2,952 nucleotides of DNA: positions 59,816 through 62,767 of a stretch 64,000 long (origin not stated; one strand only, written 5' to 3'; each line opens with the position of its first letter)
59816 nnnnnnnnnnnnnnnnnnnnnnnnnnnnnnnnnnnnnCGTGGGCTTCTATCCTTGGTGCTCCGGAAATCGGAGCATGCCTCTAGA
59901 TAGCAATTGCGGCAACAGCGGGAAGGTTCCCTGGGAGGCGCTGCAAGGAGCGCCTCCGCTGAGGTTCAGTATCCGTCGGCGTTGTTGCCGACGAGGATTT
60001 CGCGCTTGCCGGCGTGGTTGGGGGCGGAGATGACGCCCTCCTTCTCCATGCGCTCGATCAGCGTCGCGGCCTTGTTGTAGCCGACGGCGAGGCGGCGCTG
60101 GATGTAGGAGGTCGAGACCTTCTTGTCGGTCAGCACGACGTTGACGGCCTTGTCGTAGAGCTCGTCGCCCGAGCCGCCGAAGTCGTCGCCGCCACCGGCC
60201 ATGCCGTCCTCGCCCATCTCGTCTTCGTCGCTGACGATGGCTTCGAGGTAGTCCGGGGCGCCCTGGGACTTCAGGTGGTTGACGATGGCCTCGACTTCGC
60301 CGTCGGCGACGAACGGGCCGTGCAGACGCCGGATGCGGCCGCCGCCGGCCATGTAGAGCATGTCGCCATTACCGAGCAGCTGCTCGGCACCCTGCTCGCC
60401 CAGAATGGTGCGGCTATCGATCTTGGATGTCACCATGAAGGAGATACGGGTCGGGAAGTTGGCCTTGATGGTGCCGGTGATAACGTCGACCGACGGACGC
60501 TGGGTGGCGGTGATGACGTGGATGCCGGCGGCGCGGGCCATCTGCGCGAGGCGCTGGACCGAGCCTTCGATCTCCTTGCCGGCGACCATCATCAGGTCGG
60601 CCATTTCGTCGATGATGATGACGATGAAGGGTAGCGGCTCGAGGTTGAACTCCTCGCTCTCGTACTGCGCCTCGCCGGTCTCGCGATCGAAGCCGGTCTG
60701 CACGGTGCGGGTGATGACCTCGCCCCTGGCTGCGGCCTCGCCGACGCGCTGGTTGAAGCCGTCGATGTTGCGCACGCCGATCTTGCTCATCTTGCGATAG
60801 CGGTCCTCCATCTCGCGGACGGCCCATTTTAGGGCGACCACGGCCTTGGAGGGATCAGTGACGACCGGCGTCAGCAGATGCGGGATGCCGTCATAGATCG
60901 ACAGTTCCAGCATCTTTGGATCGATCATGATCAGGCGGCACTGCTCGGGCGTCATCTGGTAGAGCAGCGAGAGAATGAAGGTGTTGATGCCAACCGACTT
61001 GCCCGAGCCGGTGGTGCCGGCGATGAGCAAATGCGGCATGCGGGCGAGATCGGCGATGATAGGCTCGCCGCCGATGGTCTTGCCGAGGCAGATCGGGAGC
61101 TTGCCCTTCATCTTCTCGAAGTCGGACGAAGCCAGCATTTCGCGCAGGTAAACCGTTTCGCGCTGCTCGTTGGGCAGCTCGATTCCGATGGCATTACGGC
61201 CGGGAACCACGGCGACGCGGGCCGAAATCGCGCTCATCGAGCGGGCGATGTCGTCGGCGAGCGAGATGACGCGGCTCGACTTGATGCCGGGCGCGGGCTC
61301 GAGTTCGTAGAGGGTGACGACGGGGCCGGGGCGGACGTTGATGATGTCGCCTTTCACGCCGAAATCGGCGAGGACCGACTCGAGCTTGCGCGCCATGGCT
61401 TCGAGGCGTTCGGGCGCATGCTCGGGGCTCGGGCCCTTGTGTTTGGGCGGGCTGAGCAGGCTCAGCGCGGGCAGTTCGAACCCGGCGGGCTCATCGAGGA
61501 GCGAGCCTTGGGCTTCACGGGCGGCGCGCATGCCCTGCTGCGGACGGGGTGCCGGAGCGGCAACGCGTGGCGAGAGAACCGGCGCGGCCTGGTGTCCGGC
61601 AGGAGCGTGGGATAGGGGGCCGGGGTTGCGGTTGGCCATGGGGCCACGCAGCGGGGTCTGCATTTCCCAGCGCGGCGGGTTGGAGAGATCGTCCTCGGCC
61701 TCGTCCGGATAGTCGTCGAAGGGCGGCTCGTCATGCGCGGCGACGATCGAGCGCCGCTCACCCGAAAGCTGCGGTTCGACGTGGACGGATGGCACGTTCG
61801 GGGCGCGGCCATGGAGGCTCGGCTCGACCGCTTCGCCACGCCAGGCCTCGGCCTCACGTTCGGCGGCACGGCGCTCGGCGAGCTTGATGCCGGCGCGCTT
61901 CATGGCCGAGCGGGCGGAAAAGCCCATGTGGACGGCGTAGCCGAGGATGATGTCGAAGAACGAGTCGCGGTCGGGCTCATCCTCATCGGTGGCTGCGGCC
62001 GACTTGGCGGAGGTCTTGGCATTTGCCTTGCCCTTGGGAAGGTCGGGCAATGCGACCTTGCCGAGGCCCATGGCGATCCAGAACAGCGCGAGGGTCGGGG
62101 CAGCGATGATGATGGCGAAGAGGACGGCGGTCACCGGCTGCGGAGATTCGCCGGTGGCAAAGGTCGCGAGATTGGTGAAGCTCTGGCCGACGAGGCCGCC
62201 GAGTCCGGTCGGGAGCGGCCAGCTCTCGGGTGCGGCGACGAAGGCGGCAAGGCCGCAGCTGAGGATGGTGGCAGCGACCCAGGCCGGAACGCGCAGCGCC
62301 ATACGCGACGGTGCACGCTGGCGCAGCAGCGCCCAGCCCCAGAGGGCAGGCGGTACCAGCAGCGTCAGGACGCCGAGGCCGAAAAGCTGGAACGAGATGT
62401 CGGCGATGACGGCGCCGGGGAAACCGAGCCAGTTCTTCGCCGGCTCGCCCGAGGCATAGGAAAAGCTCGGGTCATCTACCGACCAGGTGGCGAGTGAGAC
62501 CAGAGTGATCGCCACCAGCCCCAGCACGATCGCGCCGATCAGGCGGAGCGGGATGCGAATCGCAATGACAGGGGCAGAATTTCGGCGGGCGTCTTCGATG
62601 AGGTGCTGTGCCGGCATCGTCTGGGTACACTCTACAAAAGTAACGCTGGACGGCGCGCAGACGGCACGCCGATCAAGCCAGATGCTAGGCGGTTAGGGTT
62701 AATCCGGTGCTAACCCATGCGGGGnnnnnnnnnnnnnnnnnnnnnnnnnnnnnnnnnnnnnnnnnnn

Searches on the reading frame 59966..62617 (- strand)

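Call 66: search_protein_families(library=ncbifam, max_evalue=1e-10, proteins=[window:59966-62617:-])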
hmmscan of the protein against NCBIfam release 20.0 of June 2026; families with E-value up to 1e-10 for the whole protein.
window:59966-62617:- (883 aa): 5 families
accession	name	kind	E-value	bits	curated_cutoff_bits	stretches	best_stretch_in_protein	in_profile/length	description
NF007615.0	PRK10263.1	equivalog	4.9e-176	587.8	1566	1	373-876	858-1350/1355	DNA translocase FtsK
TIGR03928.1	T7_EssCb_Firm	equivalog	2.5e-26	91.7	778.4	1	528-748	470-662/1296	type VII secretion protein EssC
TIGR03924.1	T7SS_EccC_a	equivalog_domain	2.6e-18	66.1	509.15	1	528-749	451-647/673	type VII secretion protein EccCa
NF041214.1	plasmid_TraB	equivalog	1.8e-13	49.8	800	1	529-741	250-421/639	plasmid transfer protein TraB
TIGR03925.1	T7SS_EccC_b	equivalog_domain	1.6e-12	46.5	346.55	0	451-572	291-406/564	type VII secretion protein EccCb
